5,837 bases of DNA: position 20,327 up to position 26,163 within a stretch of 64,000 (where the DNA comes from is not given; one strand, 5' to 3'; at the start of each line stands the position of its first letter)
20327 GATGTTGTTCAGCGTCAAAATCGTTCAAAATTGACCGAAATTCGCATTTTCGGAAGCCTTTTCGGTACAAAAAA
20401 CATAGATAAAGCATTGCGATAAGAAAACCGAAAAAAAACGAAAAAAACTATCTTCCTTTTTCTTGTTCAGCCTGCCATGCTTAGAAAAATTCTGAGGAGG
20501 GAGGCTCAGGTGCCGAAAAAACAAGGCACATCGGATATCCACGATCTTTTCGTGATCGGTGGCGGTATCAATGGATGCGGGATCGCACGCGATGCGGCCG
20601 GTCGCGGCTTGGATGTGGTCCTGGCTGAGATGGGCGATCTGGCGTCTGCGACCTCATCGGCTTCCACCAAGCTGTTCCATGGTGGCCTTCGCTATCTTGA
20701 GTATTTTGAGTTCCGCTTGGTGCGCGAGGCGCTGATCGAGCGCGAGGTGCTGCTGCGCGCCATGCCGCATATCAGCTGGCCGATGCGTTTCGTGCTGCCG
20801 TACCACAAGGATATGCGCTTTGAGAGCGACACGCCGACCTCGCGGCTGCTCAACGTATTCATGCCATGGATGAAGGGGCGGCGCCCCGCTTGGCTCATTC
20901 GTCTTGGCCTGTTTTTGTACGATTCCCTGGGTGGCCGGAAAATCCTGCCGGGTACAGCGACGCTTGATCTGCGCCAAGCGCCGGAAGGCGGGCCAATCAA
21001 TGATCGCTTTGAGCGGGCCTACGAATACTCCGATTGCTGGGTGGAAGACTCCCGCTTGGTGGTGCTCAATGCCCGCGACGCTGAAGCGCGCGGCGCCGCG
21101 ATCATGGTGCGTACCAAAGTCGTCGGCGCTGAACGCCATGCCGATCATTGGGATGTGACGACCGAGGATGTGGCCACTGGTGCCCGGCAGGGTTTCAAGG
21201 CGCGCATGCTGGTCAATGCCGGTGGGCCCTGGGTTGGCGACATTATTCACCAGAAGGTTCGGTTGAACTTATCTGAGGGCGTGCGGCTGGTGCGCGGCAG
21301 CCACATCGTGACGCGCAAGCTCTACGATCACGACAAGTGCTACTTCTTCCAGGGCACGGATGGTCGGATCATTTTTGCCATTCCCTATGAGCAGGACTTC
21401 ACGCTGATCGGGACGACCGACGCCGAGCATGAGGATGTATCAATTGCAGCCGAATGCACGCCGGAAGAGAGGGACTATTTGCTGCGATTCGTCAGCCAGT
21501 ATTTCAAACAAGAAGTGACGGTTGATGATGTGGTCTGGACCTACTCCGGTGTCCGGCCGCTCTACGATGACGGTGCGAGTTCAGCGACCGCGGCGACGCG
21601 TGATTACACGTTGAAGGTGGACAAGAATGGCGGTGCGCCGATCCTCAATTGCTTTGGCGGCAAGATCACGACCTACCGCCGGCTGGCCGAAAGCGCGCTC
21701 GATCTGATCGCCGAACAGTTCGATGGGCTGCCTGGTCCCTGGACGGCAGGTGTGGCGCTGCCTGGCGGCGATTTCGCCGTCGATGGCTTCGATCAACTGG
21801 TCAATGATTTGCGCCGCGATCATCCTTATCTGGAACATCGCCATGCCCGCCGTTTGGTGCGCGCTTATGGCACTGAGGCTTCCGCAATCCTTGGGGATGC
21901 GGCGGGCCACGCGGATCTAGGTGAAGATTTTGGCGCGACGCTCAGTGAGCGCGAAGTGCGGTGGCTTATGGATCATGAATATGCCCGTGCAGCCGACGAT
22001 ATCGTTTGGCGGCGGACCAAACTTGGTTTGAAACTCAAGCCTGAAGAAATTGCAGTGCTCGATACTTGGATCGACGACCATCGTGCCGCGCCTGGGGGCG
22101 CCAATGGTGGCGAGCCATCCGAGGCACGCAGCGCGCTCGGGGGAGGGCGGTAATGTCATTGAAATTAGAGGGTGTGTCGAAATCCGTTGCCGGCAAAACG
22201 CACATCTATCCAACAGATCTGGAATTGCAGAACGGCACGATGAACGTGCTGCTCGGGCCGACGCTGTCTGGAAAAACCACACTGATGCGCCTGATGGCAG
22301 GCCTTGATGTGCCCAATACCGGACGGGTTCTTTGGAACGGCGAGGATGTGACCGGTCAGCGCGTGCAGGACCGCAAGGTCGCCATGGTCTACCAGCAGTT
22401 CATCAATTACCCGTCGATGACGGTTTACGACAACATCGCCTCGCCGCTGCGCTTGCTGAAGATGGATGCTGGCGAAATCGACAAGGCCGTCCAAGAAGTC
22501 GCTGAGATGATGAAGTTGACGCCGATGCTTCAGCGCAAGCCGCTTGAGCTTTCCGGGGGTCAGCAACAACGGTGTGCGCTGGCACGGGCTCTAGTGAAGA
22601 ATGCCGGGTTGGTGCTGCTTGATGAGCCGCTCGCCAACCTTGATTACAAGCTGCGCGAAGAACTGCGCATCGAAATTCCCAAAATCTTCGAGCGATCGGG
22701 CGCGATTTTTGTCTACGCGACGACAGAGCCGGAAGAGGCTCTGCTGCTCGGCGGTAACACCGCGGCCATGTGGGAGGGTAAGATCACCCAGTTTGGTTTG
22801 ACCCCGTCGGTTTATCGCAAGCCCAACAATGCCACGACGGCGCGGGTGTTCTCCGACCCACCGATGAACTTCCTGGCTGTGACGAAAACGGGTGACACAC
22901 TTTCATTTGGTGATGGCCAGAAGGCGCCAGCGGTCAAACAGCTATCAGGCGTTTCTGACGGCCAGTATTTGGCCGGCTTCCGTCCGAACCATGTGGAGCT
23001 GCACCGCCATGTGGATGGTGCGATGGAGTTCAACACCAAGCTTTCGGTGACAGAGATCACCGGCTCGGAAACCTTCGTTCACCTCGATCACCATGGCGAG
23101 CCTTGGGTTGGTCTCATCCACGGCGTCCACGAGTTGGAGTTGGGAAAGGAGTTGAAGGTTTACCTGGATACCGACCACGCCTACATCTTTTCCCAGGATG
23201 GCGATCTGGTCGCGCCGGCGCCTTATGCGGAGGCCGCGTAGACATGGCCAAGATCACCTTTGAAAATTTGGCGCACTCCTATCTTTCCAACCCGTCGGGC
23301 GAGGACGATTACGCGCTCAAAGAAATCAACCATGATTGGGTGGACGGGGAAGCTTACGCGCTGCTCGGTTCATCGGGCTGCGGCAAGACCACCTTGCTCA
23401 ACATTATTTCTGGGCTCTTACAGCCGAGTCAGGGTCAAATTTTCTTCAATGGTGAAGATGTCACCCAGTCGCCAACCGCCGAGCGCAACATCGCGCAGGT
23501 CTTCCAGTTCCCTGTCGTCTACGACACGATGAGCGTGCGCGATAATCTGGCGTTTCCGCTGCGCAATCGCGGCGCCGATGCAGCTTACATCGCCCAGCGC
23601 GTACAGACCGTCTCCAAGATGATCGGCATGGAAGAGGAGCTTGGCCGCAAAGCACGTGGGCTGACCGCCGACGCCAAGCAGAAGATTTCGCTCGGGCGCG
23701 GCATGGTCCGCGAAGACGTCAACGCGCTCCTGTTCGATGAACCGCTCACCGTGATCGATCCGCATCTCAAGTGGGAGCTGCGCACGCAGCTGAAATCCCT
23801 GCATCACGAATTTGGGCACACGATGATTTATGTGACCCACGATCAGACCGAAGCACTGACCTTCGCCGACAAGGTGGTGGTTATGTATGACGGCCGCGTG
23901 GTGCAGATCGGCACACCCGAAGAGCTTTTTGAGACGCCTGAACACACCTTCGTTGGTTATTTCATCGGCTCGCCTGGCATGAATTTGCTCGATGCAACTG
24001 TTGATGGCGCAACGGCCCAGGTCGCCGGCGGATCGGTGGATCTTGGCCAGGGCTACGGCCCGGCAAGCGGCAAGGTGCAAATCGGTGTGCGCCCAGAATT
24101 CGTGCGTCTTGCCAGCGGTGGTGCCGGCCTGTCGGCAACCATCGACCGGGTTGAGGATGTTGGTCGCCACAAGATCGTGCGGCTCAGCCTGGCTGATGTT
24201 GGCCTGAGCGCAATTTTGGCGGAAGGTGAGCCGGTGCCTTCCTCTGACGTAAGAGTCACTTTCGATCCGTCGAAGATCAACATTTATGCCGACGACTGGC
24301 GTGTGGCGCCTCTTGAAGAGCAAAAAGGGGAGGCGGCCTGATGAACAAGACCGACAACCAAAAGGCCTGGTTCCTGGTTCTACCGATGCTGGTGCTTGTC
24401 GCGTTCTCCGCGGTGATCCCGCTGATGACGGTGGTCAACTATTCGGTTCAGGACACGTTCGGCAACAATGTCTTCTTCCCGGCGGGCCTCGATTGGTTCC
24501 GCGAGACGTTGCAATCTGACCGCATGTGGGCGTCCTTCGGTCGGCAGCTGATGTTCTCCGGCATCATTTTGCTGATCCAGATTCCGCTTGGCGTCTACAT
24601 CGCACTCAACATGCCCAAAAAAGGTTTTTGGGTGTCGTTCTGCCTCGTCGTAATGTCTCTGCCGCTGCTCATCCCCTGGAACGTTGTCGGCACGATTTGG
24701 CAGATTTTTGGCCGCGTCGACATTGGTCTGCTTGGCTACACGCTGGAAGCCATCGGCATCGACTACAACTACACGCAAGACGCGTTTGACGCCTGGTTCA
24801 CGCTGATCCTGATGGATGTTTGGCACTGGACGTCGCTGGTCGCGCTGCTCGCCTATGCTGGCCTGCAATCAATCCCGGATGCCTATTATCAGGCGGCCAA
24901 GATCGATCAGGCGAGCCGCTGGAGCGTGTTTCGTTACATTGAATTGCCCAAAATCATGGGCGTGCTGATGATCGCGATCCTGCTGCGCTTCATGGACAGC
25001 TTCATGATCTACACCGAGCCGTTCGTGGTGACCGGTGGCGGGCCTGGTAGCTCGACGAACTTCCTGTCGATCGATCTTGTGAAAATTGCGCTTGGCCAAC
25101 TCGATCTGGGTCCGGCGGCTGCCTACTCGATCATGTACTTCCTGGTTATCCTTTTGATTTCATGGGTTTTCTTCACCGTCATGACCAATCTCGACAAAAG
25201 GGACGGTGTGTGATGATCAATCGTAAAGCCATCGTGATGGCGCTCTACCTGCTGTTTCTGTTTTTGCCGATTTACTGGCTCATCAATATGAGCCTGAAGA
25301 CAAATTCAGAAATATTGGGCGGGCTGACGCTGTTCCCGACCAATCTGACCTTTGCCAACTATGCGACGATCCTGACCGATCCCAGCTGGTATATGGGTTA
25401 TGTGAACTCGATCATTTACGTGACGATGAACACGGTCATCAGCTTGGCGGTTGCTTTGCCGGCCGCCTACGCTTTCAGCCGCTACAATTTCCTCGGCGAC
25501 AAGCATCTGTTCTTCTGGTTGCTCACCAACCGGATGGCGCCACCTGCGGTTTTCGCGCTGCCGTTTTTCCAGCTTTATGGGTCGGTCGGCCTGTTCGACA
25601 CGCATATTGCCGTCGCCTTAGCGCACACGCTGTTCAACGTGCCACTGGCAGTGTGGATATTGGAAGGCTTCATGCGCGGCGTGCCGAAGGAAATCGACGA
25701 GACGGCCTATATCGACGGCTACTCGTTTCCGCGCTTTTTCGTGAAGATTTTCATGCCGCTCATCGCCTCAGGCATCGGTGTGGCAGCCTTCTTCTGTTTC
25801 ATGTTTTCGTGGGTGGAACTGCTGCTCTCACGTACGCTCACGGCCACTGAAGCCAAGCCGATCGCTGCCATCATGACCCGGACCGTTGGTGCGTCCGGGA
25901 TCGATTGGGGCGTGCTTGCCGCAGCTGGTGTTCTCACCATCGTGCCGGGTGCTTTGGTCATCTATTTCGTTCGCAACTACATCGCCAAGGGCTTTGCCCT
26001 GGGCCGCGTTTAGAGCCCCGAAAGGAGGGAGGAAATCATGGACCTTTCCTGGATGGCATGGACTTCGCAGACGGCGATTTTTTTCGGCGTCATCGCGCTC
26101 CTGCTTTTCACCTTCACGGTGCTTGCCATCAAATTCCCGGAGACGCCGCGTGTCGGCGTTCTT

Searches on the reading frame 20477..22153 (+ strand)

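Call 19: search_protein_families(library=pfam, proteins=[window:20477-22153:+])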
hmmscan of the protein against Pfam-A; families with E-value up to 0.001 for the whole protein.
window:20477-22153:+ (558 aa): 2 families
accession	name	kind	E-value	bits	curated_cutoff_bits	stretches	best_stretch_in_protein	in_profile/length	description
PF01266.30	DAO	-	1.1e-56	193.3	27.9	1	23-372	1-322/353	FAD dependent oxidoreductase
PF16901.10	DAO_C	-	9.6e-13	48.6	31.4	1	423-519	3-99/126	C-terminal domain of alpha-glycerophosphate oxidase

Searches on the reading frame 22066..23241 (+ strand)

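Call 19: search_protein_families(library=pfam, proteins=[window:22066-23241:+])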
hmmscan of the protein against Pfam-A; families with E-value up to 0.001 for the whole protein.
window:22066-23241:+ (391 aa): 1 family
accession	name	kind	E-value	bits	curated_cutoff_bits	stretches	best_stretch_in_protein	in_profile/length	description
PF00005.33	ABC_tran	-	9.9e-28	97.9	25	1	51-190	5-137/137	ABC transporter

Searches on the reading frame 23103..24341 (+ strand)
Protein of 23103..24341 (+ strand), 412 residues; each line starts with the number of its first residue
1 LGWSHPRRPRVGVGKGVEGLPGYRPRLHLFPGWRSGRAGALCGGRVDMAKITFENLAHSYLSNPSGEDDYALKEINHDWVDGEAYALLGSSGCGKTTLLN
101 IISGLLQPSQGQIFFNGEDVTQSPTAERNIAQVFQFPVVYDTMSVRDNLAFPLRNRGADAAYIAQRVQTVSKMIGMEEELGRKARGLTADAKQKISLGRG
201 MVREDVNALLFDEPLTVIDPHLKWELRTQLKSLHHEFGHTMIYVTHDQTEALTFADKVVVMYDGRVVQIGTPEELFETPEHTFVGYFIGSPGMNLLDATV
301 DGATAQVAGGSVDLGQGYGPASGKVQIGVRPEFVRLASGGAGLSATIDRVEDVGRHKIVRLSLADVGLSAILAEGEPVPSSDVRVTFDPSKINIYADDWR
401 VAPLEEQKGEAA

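Call 19: search_protein_families(library=pfam, proteins=[window:23103-24341:+])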
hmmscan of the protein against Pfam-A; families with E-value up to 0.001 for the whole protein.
window:23103-24341:+ (412 aa): 5 families
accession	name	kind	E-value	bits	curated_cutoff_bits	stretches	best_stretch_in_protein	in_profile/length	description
PF00005.33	ABC_tran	-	1.2e-23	84.7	25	1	72-215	1-136/137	ABC transporter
PF17912.7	OB_MalK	-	2e-07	32.2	27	1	289-332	1-51/53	MalK OB fold domain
PF08402.16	TOBE_2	-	1.5e-05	25.4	21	1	327-390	1-71/76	TOBE domain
PF13555.12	AAA_29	-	0.00018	21.6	27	1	82-116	23-55/61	P-loop containing region of AAA domain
PF03193.22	RsgA_GTPase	-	0.00073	19.8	30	0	71-110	96-134/174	RsgA GTPase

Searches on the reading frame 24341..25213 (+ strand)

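Call 19: search_protein_families(library=pfam, proteins=[window:24341-25213:+])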
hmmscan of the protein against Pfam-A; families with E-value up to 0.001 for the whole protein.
window:24341-25213:+ (290 aa): 1 family
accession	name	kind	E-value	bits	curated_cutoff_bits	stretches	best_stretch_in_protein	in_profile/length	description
PF00528.27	BPD_transp_1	-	4.3e-19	69.4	26.4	1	81-287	2-181/184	Binding-protein-dependent transport system inner membrane component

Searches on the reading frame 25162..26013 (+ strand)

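Call 19: search_protein_families(library=pfam, proteins=[window:25162-26013:+])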
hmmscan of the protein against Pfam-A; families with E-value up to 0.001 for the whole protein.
window:25162-26013:+ (283 aa): 1 family
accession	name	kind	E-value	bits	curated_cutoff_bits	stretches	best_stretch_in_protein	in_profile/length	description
PF00528.27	BPD_transp_1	-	1.2e-10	41.9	26.4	1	98-277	5-181/184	Binding-protein-dependent transport system inner membrane component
